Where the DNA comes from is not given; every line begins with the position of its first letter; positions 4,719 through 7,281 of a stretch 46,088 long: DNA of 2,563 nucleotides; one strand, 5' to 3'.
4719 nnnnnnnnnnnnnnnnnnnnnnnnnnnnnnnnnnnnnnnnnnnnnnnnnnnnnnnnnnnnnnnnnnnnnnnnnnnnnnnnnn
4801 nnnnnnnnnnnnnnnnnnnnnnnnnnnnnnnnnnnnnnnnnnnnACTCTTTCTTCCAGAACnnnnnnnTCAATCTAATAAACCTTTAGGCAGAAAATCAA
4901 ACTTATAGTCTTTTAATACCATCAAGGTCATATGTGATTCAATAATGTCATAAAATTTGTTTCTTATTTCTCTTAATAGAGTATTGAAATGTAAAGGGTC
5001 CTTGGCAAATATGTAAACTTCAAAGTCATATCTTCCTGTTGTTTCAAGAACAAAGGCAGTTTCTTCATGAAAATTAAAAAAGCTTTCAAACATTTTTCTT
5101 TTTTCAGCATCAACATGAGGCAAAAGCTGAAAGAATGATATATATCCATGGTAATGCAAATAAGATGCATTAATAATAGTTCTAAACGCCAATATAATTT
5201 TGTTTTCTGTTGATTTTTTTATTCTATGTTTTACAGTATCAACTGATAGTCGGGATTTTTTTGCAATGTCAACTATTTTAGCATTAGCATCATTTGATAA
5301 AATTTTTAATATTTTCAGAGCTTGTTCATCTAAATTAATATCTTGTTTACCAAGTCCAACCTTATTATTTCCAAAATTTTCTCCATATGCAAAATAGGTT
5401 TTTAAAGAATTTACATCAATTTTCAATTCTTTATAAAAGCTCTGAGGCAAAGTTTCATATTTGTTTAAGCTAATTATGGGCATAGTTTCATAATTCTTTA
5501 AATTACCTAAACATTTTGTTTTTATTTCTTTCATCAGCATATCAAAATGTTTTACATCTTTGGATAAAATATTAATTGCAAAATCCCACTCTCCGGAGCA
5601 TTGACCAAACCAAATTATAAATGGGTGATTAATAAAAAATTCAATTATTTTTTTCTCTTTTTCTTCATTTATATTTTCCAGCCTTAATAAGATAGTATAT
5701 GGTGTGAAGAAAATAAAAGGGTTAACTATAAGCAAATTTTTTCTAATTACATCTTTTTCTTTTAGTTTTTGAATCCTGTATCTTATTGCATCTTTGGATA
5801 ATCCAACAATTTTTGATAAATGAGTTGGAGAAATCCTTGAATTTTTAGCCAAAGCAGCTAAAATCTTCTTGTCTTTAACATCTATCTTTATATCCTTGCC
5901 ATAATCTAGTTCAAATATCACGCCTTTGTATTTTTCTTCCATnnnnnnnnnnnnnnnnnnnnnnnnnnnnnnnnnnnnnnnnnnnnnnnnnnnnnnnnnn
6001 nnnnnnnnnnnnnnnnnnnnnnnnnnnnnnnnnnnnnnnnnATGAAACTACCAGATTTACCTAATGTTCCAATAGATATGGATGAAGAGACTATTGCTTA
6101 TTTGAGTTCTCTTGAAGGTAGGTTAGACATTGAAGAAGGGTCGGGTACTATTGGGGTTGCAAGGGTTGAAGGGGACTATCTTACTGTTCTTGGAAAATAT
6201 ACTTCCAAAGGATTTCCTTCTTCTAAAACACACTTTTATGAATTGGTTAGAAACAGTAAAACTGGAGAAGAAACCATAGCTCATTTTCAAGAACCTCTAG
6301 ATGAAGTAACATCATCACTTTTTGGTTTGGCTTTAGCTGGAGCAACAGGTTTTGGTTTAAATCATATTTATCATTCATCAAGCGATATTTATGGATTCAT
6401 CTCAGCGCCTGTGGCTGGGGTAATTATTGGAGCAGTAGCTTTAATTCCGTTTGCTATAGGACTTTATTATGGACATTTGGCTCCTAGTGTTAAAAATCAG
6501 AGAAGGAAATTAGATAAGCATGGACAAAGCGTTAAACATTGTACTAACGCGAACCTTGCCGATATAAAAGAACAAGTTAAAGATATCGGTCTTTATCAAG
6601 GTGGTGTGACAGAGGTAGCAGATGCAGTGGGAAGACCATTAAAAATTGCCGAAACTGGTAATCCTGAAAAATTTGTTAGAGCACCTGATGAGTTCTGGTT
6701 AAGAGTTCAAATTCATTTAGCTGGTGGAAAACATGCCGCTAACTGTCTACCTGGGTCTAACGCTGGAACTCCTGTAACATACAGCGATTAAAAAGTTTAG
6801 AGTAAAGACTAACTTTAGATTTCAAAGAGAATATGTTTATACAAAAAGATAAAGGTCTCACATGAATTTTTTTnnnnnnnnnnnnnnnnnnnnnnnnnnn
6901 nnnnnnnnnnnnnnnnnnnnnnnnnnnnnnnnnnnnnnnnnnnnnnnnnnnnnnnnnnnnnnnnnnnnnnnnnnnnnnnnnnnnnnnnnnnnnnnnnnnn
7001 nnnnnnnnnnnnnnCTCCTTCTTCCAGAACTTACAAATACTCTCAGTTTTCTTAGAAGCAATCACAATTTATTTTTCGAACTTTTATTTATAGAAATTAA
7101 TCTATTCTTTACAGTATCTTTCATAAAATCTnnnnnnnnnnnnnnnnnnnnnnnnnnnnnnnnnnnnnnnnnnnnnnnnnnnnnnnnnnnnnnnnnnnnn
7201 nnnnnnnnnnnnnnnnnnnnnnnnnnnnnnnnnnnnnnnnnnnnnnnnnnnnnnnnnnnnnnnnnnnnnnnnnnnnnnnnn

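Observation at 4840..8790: Three copies of the purB 3' end bracket two cargo segments: tandem integration scars without an integrase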

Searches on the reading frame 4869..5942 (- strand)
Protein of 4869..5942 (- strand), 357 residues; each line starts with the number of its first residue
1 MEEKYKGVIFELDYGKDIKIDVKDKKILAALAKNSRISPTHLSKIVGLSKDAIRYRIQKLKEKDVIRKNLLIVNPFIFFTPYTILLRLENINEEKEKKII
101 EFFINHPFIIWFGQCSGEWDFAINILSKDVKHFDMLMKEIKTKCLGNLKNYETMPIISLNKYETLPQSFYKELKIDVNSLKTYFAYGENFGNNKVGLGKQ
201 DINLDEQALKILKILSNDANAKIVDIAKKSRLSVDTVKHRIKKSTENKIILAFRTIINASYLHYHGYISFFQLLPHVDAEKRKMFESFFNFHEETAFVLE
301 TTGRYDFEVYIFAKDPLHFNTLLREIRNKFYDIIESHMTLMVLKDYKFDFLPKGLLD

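Call 12: search_protein_families(library=pfam, proteins=[window:4869-5942:-], max_evalue=0.01)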
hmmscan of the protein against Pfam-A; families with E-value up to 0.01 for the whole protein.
window:4869-5942:- (357 aa): 8 families
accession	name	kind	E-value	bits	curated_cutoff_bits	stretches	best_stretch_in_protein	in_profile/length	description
PF13412.12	HTH_24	-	5.8e-20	71.1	21.9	2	21-67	2-48/48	Winged helix-turn-helix DNA-binding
PF13404.12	HTH_AsnC-type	-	2e-19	69.6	27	2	20-61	1-42/42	AsnC-type helix-turn-helix domain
PF01037.27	AsnC_trans_reg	-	5.5e-08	33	25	1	96-154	11-68/73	Lrp/AsnC ligand binding domain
PF08280.17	HTH_Mga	-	0.00013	22.3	23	1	23-62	6-45/59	M protein trans-acting positive regulator (MGA) HTH domain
PF01022.26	HTH_5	-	0.00041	20.6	22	0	205-241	1-36/47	Bacterial regulatory protein, arsR family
PF12802.13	MarR_2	-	0.00083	19.9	27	1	27-68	10-52/61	MarR family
PF01047.28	MarR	-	0.0018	18.5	24.6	0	207-242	4-39/59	MarR family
PF12840.13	HTH_20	-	0.0095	16.3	27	0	26-67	8-49/51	Helix-turn-helix domain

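Call 50: find_homologous_proteins(query=window:4869-5942:-, max_evalue=1e-10)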
Query window:4869-5942:- (357 aa): 105 proteins with E <= 1e-10 among 3308 candidates.
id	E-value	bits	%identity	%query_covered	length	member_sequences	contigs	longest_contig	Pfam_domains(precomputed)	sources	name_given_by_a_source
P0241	9.0e-232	787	100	100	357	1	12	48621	PF13412.13,PF01037.29,PF13404.13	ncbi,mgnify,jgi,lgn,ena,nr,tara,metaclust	ncbi:hypothetical protein CMO93_00525 [Candidatus Woesearchaeota archaeon]|mgnify:CR=1 FL=1|nr:hypot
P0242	3.0e-164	565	71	99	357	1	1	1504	PF12840.14,PF13412.13,PF01022.27,PF01037.29,PF13404.13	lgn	-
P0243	1.4e-160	552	70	99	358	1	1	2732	PF12840.14,PF13412.13,PF01022.27,PF01037.29,PF13404.13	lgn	-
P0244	5.1e-116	406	53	99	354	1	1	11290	PF13412.13,PF01037.29,PF13404.13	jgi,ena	-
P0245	5.8e-108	379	48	98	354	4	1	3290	PF01047.29,PF12840.14,PF13412.13,PF01037.29,PF13404.13,PF12802.14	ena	-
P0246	1.2e-96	342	46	100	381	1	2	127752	PF13412.13,PF13404.13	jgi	-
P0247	7.0e-90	320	45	99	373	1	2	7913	PF01047.29,PF13412.13,PF13404.13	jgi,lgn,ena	-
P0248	1.2e-87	313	45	99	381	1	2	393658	PF13412.13,PF13404.13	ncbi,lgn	-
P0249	1.1e-85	306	41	99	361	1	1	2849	PF22451.3,PF12840.14,PF13412.13,PF13404.13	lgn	-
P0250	5.4e-85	304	44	99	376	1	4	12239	PF01047.29,PF13412.13,PF13730.13,PF13404.13,PF12802.14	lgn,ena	-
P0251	2.2e-82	295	44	97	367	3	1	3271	PF13412.13,PF13404.13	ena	-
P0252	1.7e-81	292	42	99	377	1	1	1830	PF01047.29,PF13412.13,PF13730.13,PF01037.29,PF13404.13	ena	-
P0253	2.4e-78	282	40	99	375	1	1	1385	PF01047.29,PF13412.13,PF01037.29,PF13404.13,PF12802.14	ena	-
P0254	1.2e-76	276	41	100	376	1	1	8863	PF13412.13,PF13404.13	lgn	-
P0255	6.1e-76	274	40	100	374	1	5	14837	PF01047.29,PF13412.13,PF13404.13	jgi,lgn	-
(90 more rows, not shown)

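Call 51: find_encoding_contigs(protein=P0241, flank=8000, max_places=10)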
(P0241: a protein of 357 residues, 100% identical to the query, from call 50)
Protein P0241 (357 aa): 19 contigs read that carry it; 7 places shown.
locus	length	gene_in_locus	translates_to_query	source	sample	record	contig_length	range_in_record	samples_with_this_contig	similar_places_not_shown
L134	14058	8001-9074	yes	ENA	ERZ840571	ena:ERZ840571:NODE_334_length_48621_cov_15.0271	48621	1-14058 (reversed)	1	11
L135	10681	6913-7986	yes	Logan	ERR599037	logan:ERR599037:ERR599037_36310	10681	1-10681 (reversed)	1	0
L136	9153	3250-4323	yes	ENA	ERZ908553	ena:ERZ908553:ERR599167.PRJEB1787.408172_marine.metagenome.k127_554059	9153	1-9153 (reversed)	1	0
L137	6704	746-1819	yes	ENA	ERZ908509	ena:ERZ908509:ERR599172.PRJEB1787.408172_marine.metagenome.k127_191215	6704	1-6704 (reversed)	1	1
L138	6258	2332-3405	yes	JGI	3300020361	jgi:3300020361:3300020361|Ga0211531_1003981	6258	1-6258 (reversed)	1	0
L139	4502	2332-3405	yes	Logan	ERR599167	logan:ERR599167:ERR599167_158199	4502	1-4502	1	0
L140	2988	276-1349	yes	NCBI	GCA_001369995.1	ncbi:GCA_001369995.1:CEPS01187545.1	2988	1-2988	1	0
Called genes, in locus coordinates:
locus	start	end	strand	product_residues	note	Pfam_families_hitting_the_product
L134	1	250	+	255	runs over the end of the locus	PF00731:AIRC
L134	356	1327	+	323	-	PF01259:SAICAR_synt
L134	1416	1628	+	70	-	PF24434:DUF7557 (faint)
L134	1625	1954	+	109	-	-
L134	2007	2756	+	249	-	PF00459:Inositol_P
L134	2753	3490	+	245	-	PF23023:Anti-Pycsar_Apyc1, PF00753:Lactamase_B, PF12706:Lactamase_B_2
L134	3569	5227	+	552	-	PF00206:Lyase_1, PF08328:ASL_C, PF10397:ADSL_C (weak)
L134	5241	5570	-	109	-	-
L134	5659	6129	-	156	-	-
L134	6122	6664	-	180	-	PF01909:NTP_transf_2, PF18765:Polbeta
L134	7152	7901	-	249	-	-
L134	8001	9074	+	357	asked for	PF13404:HTH_AsnC-type, PF13412:HTH_24, PF01037:AsnC_trans_reg (faint), PF13404:HTH_AsnC-type (weak), PF13412:HTH_24 (weak)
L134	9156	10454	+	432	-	PF01964:ThiC_Rad_SAM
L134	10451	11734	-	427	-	PF00586:AIRS, PF02769:AIRS_C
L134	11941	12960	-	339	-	-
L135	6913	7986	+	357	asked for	PF13404:HTH_AsnC-type, PF13412:HTH_24, PF01037:AsnC_trans_reg (faint), PF13404:HTH_AsnC-type (weak), PF13412:HTH_24 (weak)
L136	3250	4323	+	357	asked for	PF13404:HTH_AsnC-type, PF13412:HTH_24, PF01037:AsnC_trans_reg (faint), PF13404:HTH_AsnC-type (weak), PF13412:HTH_24 (weak)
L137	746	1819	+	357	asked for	PF13404:HTH_AsnC-type, PF13412:HTH_24, PF01037:AsnC_trans_reg (faint), PF13404:HTH_AsnC-type (weak), PF13412:HTH_24 (weak)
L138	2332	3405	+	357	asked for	PF13404:HTH_AsnC-type, PF13412:HTH_24, PF01037:AsnC_trans_reg (faint), PF13404:HTH_AsnC-type (weak), PF13412:HTH_24 (weak)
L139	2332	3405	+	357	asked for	PF13404:HTH_AsnC-type, PF13412:HTH_24, PF01037:AsnC_trans_reg (faint), PF13404:HTH_AsnC-type (weak), PF13412:HTH_24 (weak)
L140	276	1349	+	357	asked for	PF13404:HTH_AsnC-type, PF13412:HTH_24, PF01037:AsnC_trans_reg (faint), PF13404:HTH_AsnC-type (weak), PF13412:HTH_24 (weak)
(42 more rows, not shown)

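Call 55: find_encoding_contigs(protein=P0243, flank=6000, max_places=3)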
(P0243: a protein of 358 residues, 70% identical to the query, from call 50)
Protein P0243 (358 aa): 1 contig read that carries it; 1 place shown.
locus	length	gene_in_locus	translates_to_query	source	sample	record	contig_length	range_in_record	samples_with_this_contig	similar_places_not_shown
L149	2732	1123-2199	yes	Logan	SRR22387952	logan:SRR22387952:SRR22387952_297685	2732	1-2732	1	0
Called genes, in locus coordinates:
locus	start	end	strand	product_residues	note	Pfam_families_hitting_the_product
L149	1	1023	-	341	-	?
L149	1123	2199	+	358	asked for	PF01022:HTH_5 (faint), PF13404:HTH_AsnC-type, PF13412:HTH_24, PF12840:HTH_20 (faint), PF01037:AsnC_trans_reg (faint), PF13404:HTH_AsnC-type (weak), PF13412:HTH_24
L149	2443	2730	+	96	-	?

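Call 56: find_encoding_contigs(protein=P0244, flank=8000, max_places=3)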
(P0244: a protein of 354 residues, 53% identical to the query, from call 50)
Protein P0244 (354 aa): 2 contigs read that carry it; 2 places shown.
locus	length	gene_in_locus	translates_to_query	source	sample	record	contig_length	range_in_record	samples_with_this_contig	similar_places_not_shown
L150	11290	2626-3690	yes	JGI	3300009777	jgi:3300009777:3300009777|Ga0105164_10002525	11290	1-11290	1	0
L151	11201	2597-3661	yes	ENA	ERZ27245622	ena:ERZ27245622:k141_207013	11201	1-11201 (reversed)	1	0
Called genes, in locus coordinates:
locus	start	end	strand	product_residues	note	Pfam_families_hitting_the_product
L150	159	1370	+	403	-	PF01970:TctA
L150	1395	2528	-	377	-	PF01073:3Beta_HSD, PF01370:Epimerase, PF07993:NAD_binding_4, PF16363:GDP_Man_Dehyd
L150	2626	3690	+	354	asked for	PF13404:HTH_AsnC-type, PF13412:HTH_24, PF01037:AsnC_trans_reg (faint), PF13404:HTH_AsnC-type, PF13412:HTH_24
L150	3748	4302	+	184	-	-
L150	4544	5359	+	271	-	-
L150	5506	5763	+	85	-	PF01247:Ribosomal_L35Ae, PF01782:RimM (faint)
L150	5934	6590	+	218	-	-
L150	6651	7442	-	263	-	PF13482:RNase_H_2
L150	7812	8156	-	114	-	-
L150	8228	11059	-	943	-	PF01571:GCV_T, PF00464:SHMT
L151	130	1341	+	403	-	PF01970:TctA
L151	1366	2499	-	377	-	PF01073:3Beta_HSD, PF01370:Epimerase, PF07993:NAD_binding_4, PF16363:GDP_Man_Dehyd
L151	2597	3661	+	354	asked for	PF13404:HTH_AsnC-type, PF13412:HTH_24, PF01037:AsnC_trans_reg (faint), PF13404:HTH_AsnC-type, PF13412:HTH_24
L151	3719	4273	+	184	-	-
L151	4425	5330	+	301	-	-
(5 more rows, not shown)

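Call 71: search_protein_families(library=phrogs, proteins=[window:4869-5942:-], max_evalue=0.01)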
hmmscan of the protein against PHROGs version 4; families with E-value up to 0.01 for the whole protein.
window:4869-5942:- (357 aa): 4 families
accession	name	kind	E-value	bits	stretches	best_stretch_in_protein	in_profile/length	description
phrog_12156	-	DNA, RNA and nucleotide metabolism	8.8e-06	25.6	1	18-69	419-470/485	DNA helicase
phrog_16568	-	moron, auxiliary metabolic gene and host takeover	7.6e-05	23.9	1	24-68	7-51/129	Ren-like exclusion protein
phrog_2440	-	transcription regulation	0.00065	20.6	0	24-68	30-77/126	transcriptional regulator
phrog_5978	-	unknown function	0.0047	17.1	0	22-68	297-343/364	-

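Call 72: search_protein_families(library=ncbifam, proteins=[window:4869-5942:-], max_evalue=0.01)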
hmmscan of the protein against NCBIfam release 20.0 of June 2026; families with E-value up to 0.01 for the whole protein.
window:4869-5942:- (357 aa): 15 families
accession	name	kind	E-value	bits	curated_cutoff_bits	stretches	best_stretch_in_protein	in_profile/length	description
NF053758.1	ChrTpTrnRegChrS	equivalog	1.8e-20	73.3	250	2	17-76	9-68/158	chromate efflux transcriptional regulator ChrS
NF040947.1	trans_reg_LysM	equivalog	4.3e-19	68.6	180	2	204-344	1-134/136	HTH-type transcriptional regulator LysM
NF040820.1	trans_reg_LrpA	equivalog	3.5e-16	59.4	250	2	20-137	2-118/141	HTH-type transcriptional regulator LrpA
NF008384.0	PRK11179.1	equivalog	3.7e-14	52.8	227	2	201-344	4-144/153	transcriptional regulator AsnC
NF008370.0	PRK11169.1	equivalog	3.1e-13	49.7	233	2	19-87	11-79/164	leucine-responsive transcriptional regulator Lrp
NF041395.1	TranRegLrpA1_Halo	equivalog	1.1e-07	32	250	1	208-254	7-53/142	HTH-type transcriptional regulator LrpA1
NF041396.1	TranRegLrp_Halo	equivalog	1.5e-06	28.2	190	1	210-339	9-134/149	HTH-type transcriptional regulator Lrp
TIGR01884.1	cas_HTH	subfamily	1.8e-05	24.3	60.2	1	17-68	137-188/202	CRISPR-associated CARF protein Csa3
NF033788.1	HTH_metalloreg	subfamily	0.00056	19.7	55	0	26-68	15-57/77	metalloregulator ArsR/SmtB family transcription factor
TIGR04176.1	MarR_EPS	equivalog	0.00091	19.3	88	0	25-68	7-50/105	MarR family EPS-associated transcriptional regulator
NF040708.3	Siroheme_Dcarb_AhbA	equivalog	0.0011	18.8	140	0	40-107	20-85/144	siroheme decarboxylase subunit alpha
TIGR00122.1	birA_repr_reg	equivalog_domain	0.003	17.4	70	1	24-63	2-40/69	biotin operon repressor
NF003210.0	PRK04172.1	equivalog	0.0034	16.3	350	0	20-68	4-52/496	phenylalanine--tRNA ligase subunit alpha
TIGR04548.1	DnaD_Mollicutes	hypoth_equivalog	0.0071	16.3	100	0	35-101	44-109/178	DnaD family protein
NF053814.1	teico_TcaR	equivalog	0.0081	16.2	170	0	204-250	36-82/151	MarR family transcriptional regulator TcaR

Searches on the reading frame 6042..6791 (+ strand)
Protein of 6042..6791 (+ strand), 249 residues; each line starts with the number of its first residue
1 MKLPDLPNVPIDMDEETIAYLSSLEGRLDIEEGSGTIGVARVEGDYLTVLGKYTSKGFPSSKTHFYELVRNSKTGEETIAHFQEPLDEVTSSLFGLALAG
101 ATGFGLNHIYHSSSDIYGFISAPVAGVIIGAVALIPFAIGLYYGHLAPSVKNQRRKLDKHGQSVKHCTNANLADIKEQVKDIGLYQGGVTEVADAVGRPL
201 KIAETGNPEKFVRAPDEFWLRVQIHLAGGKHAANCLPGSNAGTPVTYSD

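Call 12: search_protein_families(library=pfam, proteins=[window:6042-6791:+], max_evalue=0.01)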
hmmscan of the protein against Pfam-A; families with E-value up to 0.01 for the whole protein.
window:6042-6791:+ (249 aa): 0 families

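Call 59: find_related_loci(query=window:6042-6791:+, collection=viral_contigs, flank=8000)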
Query window:6042-6791:+ (249 aa) in viral_contigs; peptide patterns used: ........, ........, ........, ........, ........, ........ (x = any residue, [..] = any of these).
13 stretches matched a pattern, but none encodes a relative of the query by tblastn (E <= 1e-3).
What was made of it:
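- Tried and rejected: The 249-aa cargo protein in viral contigs: none (call 59).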

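Call 64: search_protein_representatives(protein=window:6042-6791:+)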
Query: 249 residues. Proteins with E-value up to 0.001 (for the whole library): 84; up to 1e-10: 35; up to 1e-30: 2. The best 84 are listed.
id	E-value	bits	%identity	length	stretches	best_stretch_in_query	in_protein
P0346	6.0e-71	255.0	56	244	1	1-249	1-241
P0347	2.0e-33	132.1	44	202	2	128-248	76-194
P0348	8.3e-28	113.7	43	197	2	130-249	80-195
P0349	5.3e-27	111.1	43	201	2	135-249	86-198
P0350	1.7e-25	106.2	42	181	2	138-229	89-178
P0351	9.5e-25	103.7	37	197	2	135-248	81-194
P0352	1.1e-23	100.2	42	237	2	140-249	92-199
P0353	3.3e-21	92.1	41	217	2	137-248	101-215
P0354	2.6e-18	82.6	36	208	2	135-249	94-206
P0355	1.1e-17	80.6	40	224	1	141-247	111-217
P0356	2.2e-17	79.6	39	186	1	124-248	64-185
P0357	3.4e-17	79.0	44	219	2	166-246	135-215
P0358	4.3e-17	78.6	38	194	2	154-247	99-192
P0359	5.2e-17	78.4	41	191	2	156-248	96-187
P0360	3.1e-16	75.8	33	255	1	59-248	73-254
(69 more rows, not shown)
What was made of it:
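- Checked: The 'ORFan' has 84 homologous cluster representatives that share its C-terminal domain (call 64).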

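Call 71: search_protein_families(library=phrogs, proteins=[window:6042-6791:+], max_evalue=0.01)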
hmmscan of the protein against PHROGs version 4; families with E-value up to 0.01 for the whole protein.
window:6042-6791:+ (249 aa): 0 families

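Call 72: search_protein_families(library=ncbifam, proteins=[window:6042-6791:+], max_evalue=0.01)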
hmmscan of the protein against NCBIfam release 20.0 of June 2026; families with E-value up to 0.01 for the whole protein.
window:6042-6791:+ (249 aa): 0 families

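Call 79: find_encoding_contigs(protein=P0346, flank=6000, max_places=4)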
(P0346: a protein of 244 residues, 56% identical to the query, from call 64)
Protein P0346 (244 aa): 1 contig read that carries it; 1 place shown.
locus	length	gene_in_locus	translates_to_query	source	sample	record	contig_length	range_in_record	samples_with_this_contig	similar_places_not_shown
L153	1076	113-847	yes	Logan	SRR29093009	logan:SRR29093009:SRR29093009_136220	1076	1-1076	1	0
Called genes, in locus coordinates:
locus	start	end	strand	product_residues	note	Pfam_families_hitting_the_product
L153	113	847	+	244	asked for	-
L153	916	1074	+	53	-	?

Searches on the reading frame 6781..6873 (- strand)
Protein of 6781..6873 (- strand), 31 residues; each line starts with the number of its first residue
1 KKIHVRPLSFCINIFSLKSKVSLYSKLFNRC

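Call 87: search_protein_families(library=pfam, proteins=[window:6781-6873:-], max_evalue=1)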
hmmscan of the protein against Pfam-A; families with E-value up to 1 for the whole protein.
seq(31 aa): 0 families

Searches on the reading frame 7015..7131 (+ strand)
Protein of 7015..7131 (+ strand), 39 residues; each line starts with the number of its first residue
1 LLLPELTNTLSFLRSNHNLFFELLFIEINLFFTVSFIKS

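Call 87: search_protein_families(library=pfam, proteins=[window:7015-7131:+], max_evalue=1)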
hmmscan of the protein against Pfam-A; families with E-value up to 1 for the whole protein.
seq(39 aa): 1 family
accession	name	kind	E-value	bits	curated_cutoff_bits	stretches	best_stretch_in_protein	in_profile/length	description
PF12552.13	DUF3741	-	0.084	13.3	24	1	5-24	21-40/45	Protein of unknown function (DUF3741)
